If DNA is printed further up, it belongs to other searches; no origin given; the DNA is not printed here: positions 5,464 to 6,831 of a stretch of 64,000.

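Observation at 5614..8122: Three-gene coupled operon: ParA-type ATPase fused to a CBM48 glycogen-binding domain, a Walker-A-less ParA paralogue and an unknown 196-aa protein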

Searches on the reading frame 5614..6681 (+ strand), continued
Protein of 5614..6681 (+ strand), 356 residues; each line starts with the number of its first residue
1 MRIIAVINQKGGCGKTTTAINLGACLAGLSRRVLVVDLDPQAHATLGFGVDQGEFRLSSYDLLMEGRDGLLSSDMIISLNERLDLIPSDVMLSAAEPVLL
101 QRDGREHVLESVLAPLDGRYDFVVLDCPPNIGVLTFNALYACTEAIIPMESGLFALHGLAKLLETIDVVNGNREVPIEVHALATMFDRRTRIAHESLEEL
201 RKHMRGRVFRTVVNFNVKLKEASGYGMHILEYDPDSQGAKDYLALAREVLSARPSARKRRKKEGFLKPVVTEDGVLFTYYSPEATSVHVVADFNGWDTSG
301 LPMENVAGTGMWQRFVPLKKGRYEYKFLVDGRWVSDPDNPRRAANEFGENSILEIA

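Call 9: find_homologous_proteins(query=window:5614-6681:+)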
Query window:5614-6681:+ (356 aa): 6857 proteins with E <= 0.001 among 8000 candidates; the best 120 are listed.
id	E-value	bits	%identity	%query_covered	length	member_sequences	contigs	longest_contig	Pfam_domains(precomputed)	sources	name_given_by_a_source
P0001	1.4e-235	799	100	100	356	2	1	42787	PF00142.25,PF02922.25,PF10609.16,PF16561.12,PF01656.30,PF13614.13,PF09140.18,PF06564.19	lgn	-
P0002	1.7e-176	604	76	100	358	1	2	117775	PF00142.25,PF02922.25,PF10609.16,PF16561.12,PF01656.30,PF13614.13,PF09140.18,PF06564.19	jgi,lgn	jgi:chromosome partitioning protein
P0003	7.3e-168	576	73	100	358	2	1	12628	PF00142.25,PF02922.25,PF10609.16,PF16561.12,PF01656.30,PF13614.13,PF09140.18,PF06564.19,PF02374.22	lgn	-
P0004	1.9e-166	571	70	100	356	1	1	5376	PF00142.25,PF02922.25,PF10609.16,PF16561.12,PF01656.30,PF13614.13,PF09140.18,PF06564.19,PF02374.22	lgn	-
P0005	1.8e-165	568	72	100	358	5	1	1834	PF00142.25,PF02922.25,PF10609.16,PF16561.12,PF01656.30,PF13614.13,PF09140.18,PF06564.19,PF02374.22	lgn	-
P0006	1.8e-165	568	70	100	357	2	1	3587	PF00142.25,PF02922.25,PF10609.16,PF16561.12,PF01656.30,PF13614.13,PF09140.18,PF06564.19,PF02374.22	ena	-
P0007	1.8e-165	568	71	100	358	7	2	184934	PF00142.25,PF02922.25,PF10609.16,PF16561.12,PF01656.30,PF13614.13,PF09140.18,PF06564.19,PF02374.22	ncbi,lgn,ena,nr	ncbi:MAG TPA: AAA family ATPase [Deltaproteobacteria bacterium]|nr:AAA family ATPase [Deltaproteobac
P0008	2.9e-165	568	71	100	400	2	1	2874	PF00142.25,PF02922.25,PF10609.16,PF16561.12,PF01656.30,PF13614.13,PF09140.18,PF06564.19,PF02374.22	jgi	jgi:chromosome partitioning protein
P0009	5.6e-164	563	69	100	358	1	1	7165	PF00142.25,PF02922.25,PF10609.16,PF16561.12,PF01656.30,PF13614.13,PF09140.18,PF06564.19,PF02374.22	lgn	-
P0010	2.9e-162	558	69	100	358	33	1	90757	PF00142.25,PF02922.25,PF10609.16,PF16561.12,PF01656.30,PF13614.13,PF09140.18,PF06564.19,PF02374.22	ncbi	-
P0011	1.2e-161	556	67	100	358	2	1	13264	PF00142.25,PF02922.25,PF10609.16,PF16561.12,PF01656.30,PF13614.13,PF09140.18,PF06564.19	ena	-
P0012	1.9e-161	555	69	100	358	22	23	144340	PF00142.25,PF02922.25,PF10609.16,PF16561.12,PF01656.30,PF13614.13,PF09140.18,PF06564.19,PF02374.22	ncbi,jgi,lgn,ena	ncbi:MAG: AAA family ATPase [Desulfomonilia bacterium]|jgi:chromosome partitioning protein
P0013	5.2e-161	554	69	100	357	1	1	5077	PF00142.25,PF02922.25,PF10609.16,PF16561.12,PF01656.30,PF13614.13,PF09140.18,PF06564.19,PF02374.22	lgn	-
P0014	8.8e-160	549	67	100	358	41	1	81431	PF00142.25,PF02922.25,PF10609.16,PF16561.12,PF01656.30,PF13614.13,PF09140.18,PF06564.19,PF02374.22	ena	-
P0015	6.8e-159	547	68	100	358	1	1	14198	PF00142.25,PF02922.25,PF10609.16,PF16561.12,PF01656.30,PF13614.13,PF09140.18,PF06564.19,PF02374.22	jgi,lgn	-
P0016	1.6e-157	542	66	100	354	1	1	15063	PF00142.25,PF02922.25,PF10609.16,PF16561.12,PF01656.30,PF13614.13,PF09140.18,PF06564.19,PF02374.22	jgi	jgi:chromosome partitioning protein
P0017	8.0e-157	540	67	100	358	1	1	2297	PF00142.25,PF02922.25,PF10609.16,PF16561.12,PF01656.30,PF13614.13,PF09140.18,PF06564.19,PF02374.22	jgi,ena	-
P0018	1.4e-156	539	66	100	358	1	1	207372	PF00142.25,PF02922.25,PF10609.16,PF16561.12,PF01656.30,PF13614.13,PF09140.18,PF06564.19,PF02374.22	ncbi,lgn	-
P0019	1.3e-155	536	66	100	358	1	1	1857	PF00142.25,PF02922.25,PF10609.16,PF16561.12,PF01656.30,PF13614.13,PF09140.18,PF06564.19,PF02374.22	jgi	jgi:chromosome partitioning protein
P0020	2.1e-155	535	66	100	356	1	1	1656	PF00142.25,PF02922.25,PF10609.16,PF16561.12,PF01656.30,PF13614.13,PF09140.18,PF06564.19,PF02374.22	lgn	-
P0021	3.1e-155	535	65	100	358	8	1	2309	PF00142.25,PF02922.25,PF10609.16,PF16561.12,PF01656.30,PF13614.13,PF09140.18,PF06564.19,PF02374.22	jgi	jgi:chromosome partitioning protein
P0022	5.8e-155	534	64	100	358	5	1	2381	PF00142.25,PF02922.25,PF10609.16,PF16561.12,PF01656.30,PF13614.13,PF09140.18,PF06564.19,PF02374.22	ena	-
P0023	1.3e-154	532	68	100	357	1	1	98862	PF00142.25,PF02922.25,PF10609.16,PF16561.12,PF01656.30,PF13614.13,PF09140.18,PF06564.19,PF02374.22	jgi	jgi:chromosome partitioning protein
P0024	5.6e-152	524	64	100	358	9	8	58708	PF00142.25,PF02922.25,PF10609.16,PF16561.12,PF01656.30,PF13614.13,PF09140.18,PF06564.19,PF02374.22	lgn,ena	-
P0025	7.7e-152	523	68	98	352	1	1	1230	PF00142.25,PF02922.25,PF10609.16,PF16561.12,PF01656.30,PF13614.13,PF09140.18,PF06564.19,PF02374.22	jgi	jgi:chromosome partitioning protein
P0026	5.8e-151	520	65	100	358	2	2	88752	PF00142.25,PF02922.25,PF10609.16,PF16561.12,PF01656.30,PF13614.13,PF09140.18,PF06564.19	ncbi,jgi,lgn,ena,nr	ncbi:MAG TPA: hypothetical protein ENN34_03945 [Deltaproteobacteria bacterium]|nr:hypothetical prote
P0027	1.0e-149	516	64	100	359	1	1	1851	PF00142.25,PF02922.25,PF10609.16,PF16561.12,PF01656.30,PF13614.13,PF09140.18,PF06564.19,PF02374.22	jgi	jgi:chromosome partitioning protein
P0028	1.7e-149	516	65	100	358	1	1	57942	PF00142.25,PF02922.25,PF10609.16,PF16561.12,PF01656.30,PF13614.13,PF09140.18,PF06564.19,PF02374.22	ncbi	ncbi:MAG: AAA family ATPase [Desulfomonilia bacterium]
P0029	1.8e-149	516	65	100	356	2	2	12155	PF00142.25,PF22019.3,PF02922.25,PF10609.16,PF16561.12,PF01656.30,PF13614.13,PF09140.18,PF06564.19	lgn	-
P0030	1.1e-147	510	63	100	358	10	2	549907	PF00142.25,PF02922.25,PF10609.16,PF16561.12,PF01656.30,PF13614.13,PF09140.18,PF06564.19,PF02374.22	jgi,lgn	-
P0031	6.8e-147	507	62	100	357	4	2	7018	PF00142.25,PF02922.25,PF10609.16,PF16561.12,PF01656.30,PF13614.13,PF09140.18,PF06564.19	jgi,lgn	jgi:chromosome partitioning protein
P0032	8.6e-146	503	62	100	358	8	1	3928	PF00142.25,PF02922.25,PF10609.16,PF16561.12,PF01656.30,PF13614.13,PF09140.18,PF06564.19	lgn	-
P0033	5.0e-145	501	63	100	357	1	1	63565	PF00142.25,PF02922.25,PF10609.16,PF16561.12,PF01656.30,PF13614.13,PF09140.18,PF06564.19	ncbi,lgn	-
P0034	2.1e-144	499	65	100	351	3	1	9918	PF00142.25,PF02922.25,PF10609.16,PF16561.12,PF01656.30,PF13614.13,PF09140.18,PF06564.19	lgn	-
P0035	6.2e-144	497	61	100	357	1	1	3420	PF00142.25,PF02922.25,PF10609.16,PF16561.12,PF01656.30,PF13614.13,PF09140.18,PF06564.19,PF02374.22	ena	-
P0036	1.8e-143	496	65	99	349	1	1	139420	PF00142.25,PF02922.25,PF10609.16,PF16561.12,PF01656.30,PF13614.13,PF09140.18,PF06564.19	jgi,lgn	-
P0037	3.3e-143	495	60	100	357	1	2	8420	PF00142.25,PF02922.25,PF10609.16,PF16561.12,PF01656.30,PF13614.13,PF09140.18,PF06564.19,PF02374.22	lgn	-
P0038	3.7e-143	495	60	100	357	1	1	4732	PF00142.25,PF02922.25,PF10609.16,PF16561.12,PF01656.30,PF13614.13,PF09140.18,PF06564.19,PF02374.22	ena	-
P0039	4.5e-143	495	61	100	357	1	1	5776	PF00142.25,PF02922.25,PF10609.16,PF16561.12,PF01656.30,PF13614.13,PF09140.18,PF06564.19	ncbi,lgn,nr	ncbi:MAG: AAA family ATPase [Deltaproteobacteria bacterium]|nr:AAA family ATPase [Deltaproteobacteri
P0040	3.7e-142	492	61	100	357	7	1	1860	PF00142.25,PF02922.25,PF10609.16,PF16561.12,PF01656.30,PF13614.13,PF09140.18,PF06564.19,PF02374.22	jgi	jgi:chromosome partitioning protein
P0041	5.7e-142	491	61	100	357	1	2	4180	PF00142.25,PF02922.25,PF10609.16,PF16561.12,PF01656.30,PF13614.13,PF09140.18,PF06564.19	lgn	-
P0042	8.8e-142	490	60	100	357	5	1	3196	PF00142.25,PF02922.25,PF10609.16,PF16561.12,PF01656.30,PF13614.13,PF09140.18,PF06564.19,PF02374.22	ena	-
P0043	2.0e-141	489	62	100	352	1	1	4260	PF00142.25,PF02922.25,PF10609.16,PF16561.12,PF01656.30,PF13614.13,PF09140.18,PF06564.19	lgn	-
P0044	1.1e-140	487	60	100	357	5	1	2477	PF00142.25,PF02922.25,PF10609.16,PF16561.12,PF01656.30,PF13614.13,PF09140.18,PF06564.19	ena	-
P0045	2.6e-140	485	59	100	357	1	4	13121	PF00142.25,PF02922.25,PF10609.16,PF16561.12,PF01656.30,PF13614.13,PF09140.18,PF06564.19,PF02374.22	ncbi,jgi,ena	-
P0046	4.2e-139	481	60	100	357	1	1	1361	PF00142.25,PF02922.25,PF10609.16,PF16561.12,PF01656.30,PF13614.13,PF09140.18,PF06564.19,PF02374.22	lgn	-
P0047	1.2e-138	480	60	100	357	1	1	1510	PF00142.25,PF02922.25,PF10609.16,PF16561.12,PF01656.30,PF13614.13,PF09140.18,PF06564.19,PF02374.22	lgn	-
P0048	4.7e-138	478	60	100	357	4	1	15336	PF00142.25,PF02922.25,PF10609.16,PF16561.12,PF01656.30,PF13614.13,PF09140.18,PF06564.19,PF02374.22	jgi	-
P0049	1.5e-137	476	62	100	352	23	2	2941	PF00142.25,PF02922.25,PF10609.16,PF16561.12,PF01656.30,PF13614.13,PF09140.18,PF06564.19,PF02374.22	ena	-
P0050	2.3e-137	476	59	100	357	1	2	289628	PF00142.25,PF02922.25,PF10609.16,PF16561.12,PF01656.30,PF13614.13,PF09140.18,PF06564.19,PF02374.22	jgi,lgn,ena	-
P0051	3.2e-137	475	61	100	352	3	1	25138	PF00142.25,PF02922.25,PF10609.16,PF16561.12,PF01656.30,PF13614.13,PF09140.18,PF06564.19,PF02374.22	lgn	-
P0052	1.1e-136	474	60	100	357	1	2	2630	PF00142.25,PF02922.25,PF10609.16,PF16561.12,PF01656.30,PF13614.13,PF09140.18,PF06564.19,PF02374.22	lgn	-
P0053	1.1e-135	470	62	100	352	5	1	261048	PF00142.25,PF02922.25,PF10609.16,PF16561.12,PF01656.30,PF13614.13,PF09140.18,PF06564.19,PF02374.22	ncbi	-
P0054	3.2e-135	469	59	100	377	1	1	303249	PF02922.25,PF10609.16,PF16561.12,PF01656.30,PF13614.13,PF09140.18,PF06564.19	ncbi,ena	-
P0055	3.9e-135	468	60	100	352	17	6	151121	PF00142.25,PF02922.25,PF10609.16,PF16561.12,PF01656.30,PF13614.13,PF09140.18,PF06564.19,PF02374.22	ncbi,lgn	-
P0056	1.6e-134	466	57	100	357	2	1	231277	PF00142.25,PF02922.25,PF10609.16,PF16561.12,PF01656.30,PF13614.13,PF09140.18,PF06564.19,PF02374.22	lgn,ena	-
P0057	1.7e-134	466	57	100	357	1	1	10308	PF00142.25,PF02922.25,PF10609.16,PF16561.12,PF01656.30,PF13614.13,PF09140.18,PF06564.19,PF02374.22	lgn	-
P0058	1.9e-134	466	59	100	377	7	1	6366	PF00142.25,PF02922.25,PF10609.16,PF16561.12,PF01656.30,PF13614.13,PF09140.18,PF06564.19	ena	-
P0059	2.5e-134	466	60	100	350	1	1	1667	PF00142.25,PF02922.25,PF10609.16,PF16561.12,PF01656.30,PF13614.13,PF09140.18,PF06564.19,PF02374.22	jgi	jgi:chromosome partitioning protein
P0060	8.5e-134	464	58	100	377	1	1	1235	PF02922.25,PF16561.12,PF01656.30,PF13614.13,PF09140.18,PF06564.19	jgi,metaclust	metaclust:\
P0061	1.2e-133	464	59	100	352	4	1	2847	PF00142.25,PF02922.25,PF10609.16,PF16561.12,PF01656.30,PF13614.13,PF09140.18,PF06564.19,PF02374.22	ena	-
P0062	1.0e-132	460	58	100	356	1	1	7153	PF00142.25,PF02922.25,PF10609.16,PF16561.12,PF01656.30,PF13614.13,PF09140.18,PF06564.19,PF02374.22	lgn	-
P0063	1.4e-132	460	58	100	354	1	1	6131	PF00142.25,PF02922.25,PF10609.16,PF16561.12,PF01656.30,PF13614.13,PF09140.18,PF06564.19,PF02374.22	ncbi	-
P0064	5.5e-132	458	57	100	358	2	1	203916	PF00142.25,PF02922.25,PF10609.16,PF16561.12,PF01656.30,PF13614.13,PF09140.18,PF06564.19,PF02374.22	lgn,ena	-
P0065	3.2e-131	456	57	99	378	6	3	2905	PF00142.25,PF02922.25,PF16561.12,PF01656.30,PF13614.13,PF09140.18,PF06564.19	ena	-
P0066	3.3e-131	456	59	100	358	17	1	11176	PF00142.25,PF02922.25,PF10609.16,PF16561.12,PF01656.30,PF22058.3,PF13614.13,PF09140.18,PF06564.19,PF02374.22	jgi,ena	-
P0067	9.5e-130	451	57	100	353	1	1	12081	PF00142.25,PF02922.25,PF10609.16,PF16561.12,PF01656.30,PF13614.13,PF09140.18,PF06564.19,PF02374.22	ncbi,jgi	jgi:chromosome partitioning protein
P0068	1.6e-129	450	59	100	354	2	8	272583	PF00142.25,PF02922.25,PF10609.16,PF16561.12,PF01656.30,PF13614.13,PF09140.18,PF06564.19,PF02374.22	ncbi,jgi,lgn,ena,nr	ncbi:MAG TPA: AAA family ATPase [Deltaproteobacteria bacterium]|nr:AAA family ATPase [Deltaproteobac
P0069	2.3e-129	449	56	100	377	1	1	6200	PF02922.25,PF16561.12,PF01656.30,PF13614.13,PF09140.18,PF06564.19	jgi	jgi:chromosome partitioning protein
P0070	8.9e-128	444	58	100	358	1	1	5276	PF00142.25,PF02922.25,PF10609.16,PF16561.12,PF01656.30,PF13614.13,PF09140.18,PF06564.19,PF02374.22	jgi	-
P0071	3.9e-127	442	58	100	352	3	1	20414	PF00142.25,PF02922.25,PF10609.16,PF16561.12,PF01656.30,PF13614.13,PF09140.18,PF06564.19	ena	-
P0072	4.3e-126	439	58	100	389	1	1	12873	PF00142.25,PF02922.25,PF10609.16,PF16561.12,PF01656.30,PF13614.13,PF09140.18,PF06564.19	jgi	jgi:chromosome partitioning protein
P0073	2.5e-125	436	57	100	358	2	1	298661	PF00142.25,PF02922.25,PF10609.16,PF16561.12,PF01656.30,PF22058.3,PF13614.13,PF09140.18,PF06564.19,PF02374.22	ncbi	-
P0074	5.6e-124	432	56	100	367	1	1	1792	PF00142.25,PF02922.25,PF10609.16,PF16561.12,PF01656.30,PF13614.13,PF09140.18,PF06564.19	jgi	jgi:chromosome partitioning protein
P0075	1.3e-122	427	55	100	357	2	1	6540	PF00142.25,PF02922.25,PF10609.16,PF16561.12,PF01656.30,PF13614.13,PF09140.18,PF06564.19,PF02374.22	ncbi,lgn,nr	ncbi:MAG: AAA family ATPase [Deltaproteobacteria bacterium]|nr:AAA family ATPase [Deltaproteobacteri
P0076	1.9e-122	427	53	100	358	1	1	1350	PF00142.25,PF02922.25,PF10609.16,PF16561.12,PF01656.30,PF13614.13,PF09140.18,PF06564.19,PF02374.22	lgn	-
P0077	1.3e-119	417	53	100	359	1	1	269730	PF00142.25,PF02922.25,PF10609.16,PF16561.12,PF01656.30,PF13614.13,PF09140.18,PF06564.19,PF02374.22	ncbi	ncbi:MAG: AAA family ATPase [bacterium]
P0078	7.8e-119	415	53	100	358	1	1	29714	PF00142.25,PF02922.25,PF10609.16,PF16561.12,PF01656.30,PF13614.13,PF09140.18,PF06564.19,PF02374.22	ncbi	ncbi:MAG: AAA family ATPase [bacterium]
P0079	3.9e-117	409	66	74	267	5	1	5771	PF02922.25,PF16561.12,PF13614.13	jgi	jgi:hypothetical protein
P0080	8.0e-117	408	57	90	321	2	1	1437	PF02922.25,PF16561.12,PF13614.13,PF06564.19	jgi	jgi:chromosome partitioning protein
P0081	2.0e-116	407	73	69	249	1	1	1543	PF02922.25,PF16561.12,PF13614.13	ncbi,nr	ncbi:MAG TPA: AAA family ATPase, partial [Deltaproteobacteria bacterium]|nr:AAA family ATPase [Delta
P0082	2.7e-112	393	52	100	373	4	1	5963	PF00142.25,PF02922.25,PF10609.16,PF16561.12,PF01656.30,PF13614.13,PF09140.18,PF06564.19,PF02374.22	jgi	jgi:chromosome partitioning protein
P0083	4.2e-110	386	51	100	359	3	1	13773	PF00142.25,PF02922.25,PF10609.16,PF16561.12,PF01656.30,PF13614.13,PF09140.18,PF06564.19,PF02374.22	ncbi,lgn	ncbi:MAG: AAA family ATPase [bacterium]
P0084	5.3e-110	386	50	100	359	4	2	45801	PF00142.25,PF02922.25,PF10609.16,PF16561.12,PF01656.30,PF13614.13,PF09140.18,PF06564.19,PF02374.22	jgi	-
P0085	5.5e-110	386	51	99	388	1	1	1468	PF00142.25,PF02922.25,PF10609.16,PF16561.12,PF01656.30,PF13614.13,PF09140.18,PF06564.19,PF02374.22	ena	-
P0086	8.4e-110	385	50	100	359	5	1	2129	PF00142.25,PF02922.25,PF10609.16,PF16561.12,PF01656.30,PF13614.13,PF09140.18,PF06564.19,PF02374.22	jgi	jgi:chromosome partitioning protein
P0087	4.2e-109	383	75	64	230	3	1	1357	PF02922.25,PF16561.12,PF13614.13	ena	-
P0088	1.4e-108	381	69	68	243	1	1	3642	PF02922.25,PF16561.12,PF13614.13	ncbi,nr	ncbi:MAG TPA: AAA family ATPase, partial [Desulfomonilia bacterium]|nr:AAA family ATPase [Desulfomon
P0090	6.7e-107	376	48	99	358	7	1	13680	PF00142.25,PF02922.25,PF10609.16,PF16561.12,PF01656.30,PF13614.13,PF09140.18,PF06564.19,PF02374.22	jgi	-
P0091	2.3e-106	374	48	100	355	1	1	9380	PF00142.25,PF02922.25,PF10609.16,PF16561.12,PF01656.30,PF13614.13,PF09140.18,PF06564.19,PF02374.22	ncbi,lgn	-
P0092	1.2e-104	368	48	100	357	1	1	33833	PF00142.25,PF02922.25,PF10609.16,PF16561.12,PF01656.30,PF13614.13,PF09140.18,PF06564.19,PF02374.22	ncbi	ncbi:MAG: AAA family ATPase [bacterium]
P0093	1.9e-104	367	49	100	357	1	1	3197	PF00142.25,PF02922.25,PF10609.16,PF16561.12,PF01656.30,PF13614.13,PF09140.18,PF06564.19,PF02374.22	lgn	-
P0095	8.0e-103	362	47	100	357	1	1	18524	PF00142.25,PF02922.25,PF10609.16,PF16561.12,PF01656.30,PF13614.13,PF07015.18,PF09140.18,PF06564.19,PF02374.22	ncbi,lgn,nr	ncbi:AAA family ATPase [bacterium]|nr:AAA family ATPase [bacterium]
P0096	1.1e-102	362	48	99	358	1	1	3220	PF00142.25,PF02922.25,PF10609.16,PF16561.12,PF01656.30,PF13614.13,PF09140.18,PF06564.19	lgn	-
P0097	8.3e-102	359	47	100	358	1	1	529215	PF00142.25,PF02922.25,PF10609.16,PF16561.12,PF01656.30,PF22058.3,PF13614.13,PF09140.18,PF06564.19,PF02374.22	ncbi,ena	-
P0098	1.5e-101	358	50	100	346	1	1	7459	PF00142.25,PF02922.25,PF10609.16,PF16561.12,PF01656.30,PF13614.13,PF09140.18,PF06564.19,PF02374.22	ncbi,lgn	-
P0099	2.2e-100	354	45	99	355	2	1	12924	PF00142.25,PF02922.25,PF10609.16,PF16561.12,PF01656.30,PF13614.13,PF09140.18,PF06564.19,PF02374.22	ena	-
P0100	7.4e-100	352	46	99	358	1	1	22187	PF00142.25,PF02922.25,PF10609.16,PF16561.12,PF01656.30,PF13614.13,PF09140.18,PF06564.19,PF02374.22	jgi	jgi:chromosome partitioning protein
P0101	7.6e-100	352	45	99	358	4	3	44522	PF00142.25,PF02922.25,PF10609.16,PF16561.12,PF01656.30,PF13614.13,PF09140.18,PF06564.19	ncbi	ncbi:MAG: AAA family ATPase [Syntrophobacteraceae bacterium]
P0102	1.9e-99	351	45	99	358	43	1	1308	PF00142.25,PF02922.25,PF10609.16,PF16561.12,PF01656.30,PF13614.13,PF09140.18,PF06564.19,PF02374.22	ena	-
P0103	2.4e-98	347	44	99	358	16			PF00142.25,PF02922.25,PF10609.16,PF16561.12,PF01656.30,PF13614.13,PF09140.18,PF06564.19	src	-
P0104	1.0e-96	342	45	99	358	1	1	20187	PF00142.25,PF02922.25,PF10609.16,PF16561.12,PF01656.30,PF13614.13,PF09140.18,PF06564.19,PF02374.22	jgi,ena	jgi:chromosome partitioning protein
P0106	9.5e-96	339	47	100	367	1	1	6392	PF00142.25,PF02922.25,PF10609.16,PF16561.12,PF01656.30,PF22058.3,PF13614.13,PF09140.18,PF06564.19,PF02374.22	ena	-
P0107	1.1e-95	339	47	100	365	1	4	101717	PF00142.25,PF02922.25,PF10609.16,PF16561.12,PF01656.30,PF13614.13,PF09140.18,PF06564.19,PF02374.22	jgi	-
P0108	4.9e-95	337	45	100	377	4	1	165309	PF00142.25,PF02922.25,PF10609.16,PF16561.12,PF01656.30,PF13614.13,PF09140.18,PF06564.19,PF02374.22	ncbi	-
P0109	8.0e-95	336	44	99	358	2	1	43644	PF00142.25,PF02922.25,PF10609.16,PF16561.12,PF01656.30,PF22058.3,PF13614.13,PF09140.18,PF06564.19,PF02374.22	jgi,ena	-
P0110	8.8e-95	336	46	100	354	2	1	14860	PF00142.25,PF10609.16,PF16561.12,PF01656.30,PF13614.13,PF09140.18,PF06564.19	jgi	jgi:chromosome partitioning protein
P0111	1.3e-94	335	47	99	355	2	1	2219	PF00142.25,PF02922.25,PF10609.16,PF16561.12,PF01656.30,PF13614.13,PF09140.18,PF06564.19,PF02374.22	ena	-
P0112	1.4e-94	335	47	100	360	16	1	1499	PF00142.25,PF02922.25,PF10609.16,PF16561.12,PF01656.30,PF13614.13,PF09140.18,PF06564.19,PF02374.22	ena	-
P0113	2.2e-94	334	48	100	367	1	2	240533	PF00142.25,PF02922.25,PF10609.16,PF16561.12,PF01656.30,PF22058.3,PF13614.13,PF09140.18,PF06564.19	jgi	jgi:chromosome partitioning protein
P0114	2.8e-94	334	46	76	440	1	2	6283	PF00142.25,PF02922.25,PF10609.16,PF16561.12,PF01656.30,PF13614.13,PF09140.18,PF06564.19,PF02374.22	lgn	-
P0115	4.4e-94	333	45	99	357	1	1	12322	PF00142.25,PF02922.25,PF10609.16,PF16561.12,PF01656.30,PF22058.3,PF13614.13,PF09140.18,PF06564.19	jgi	jgi:chromosome partitioning protein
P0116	6.9e-94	333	48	100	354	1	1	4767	PF00142.25,PF10609.16,PF16561.12,PF01656.30,PF13614.13,PF09140.18,PF06564.19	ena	-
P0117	7.5e-94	333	46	100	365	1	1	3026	PF00142.25,PF02922.25,PF10609.16,PF16561.12,PF01656.30,PF13614.13,PF07015.18,PF09140.18,PF06564.19,PF02374.22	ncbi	-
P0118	9.7e-94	332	47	75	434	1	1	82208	PF00142.25,PF02922.25,PF10609.16,PF16561.12,PF01656.30,PF13614.13,PF09140.18,PF06564.19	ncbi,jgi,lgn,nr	ncbi:MAG TPA: AAA family ATPase [Tepidisphaeraceae bacterium]|jgi:chromosome partitioning protein|nr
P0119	1.0e-93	332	43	99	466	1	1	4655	PF00142.25,PF02922.25,PF10609.16,PF16561.12,PF01656.30,PF22058.3,PF13614.13,PF09140.18,PF06564.19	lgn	-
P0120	1.2e-93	332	42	100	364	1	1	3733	PF00142.25,PF02922.25,PF10609.16,PF16561.12,PF01656.30,PF13614.13,PF09140.18,PF06564.19,PF02374.22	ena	-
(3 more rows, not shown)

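Call 10: search_protein_families(library=padloc, proteins=[window:5614-6681:+], max_evalue=1)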
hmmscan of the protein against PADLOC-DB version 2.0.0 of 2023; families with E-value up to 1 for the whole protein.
window:5614-6681:+ (356 aa): 3 families
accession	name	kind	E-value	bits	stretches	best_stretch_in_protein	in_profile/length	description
PDLC04559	PDC-M28B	-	0.00019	18.6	1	5-39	132-166/438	-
PDLC04140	mad8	-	0.0018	15.8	1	10-256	35-187/314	mads_8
PDLC04560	PDC-M28B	-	0.011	13.2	1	3-42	16-55/327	-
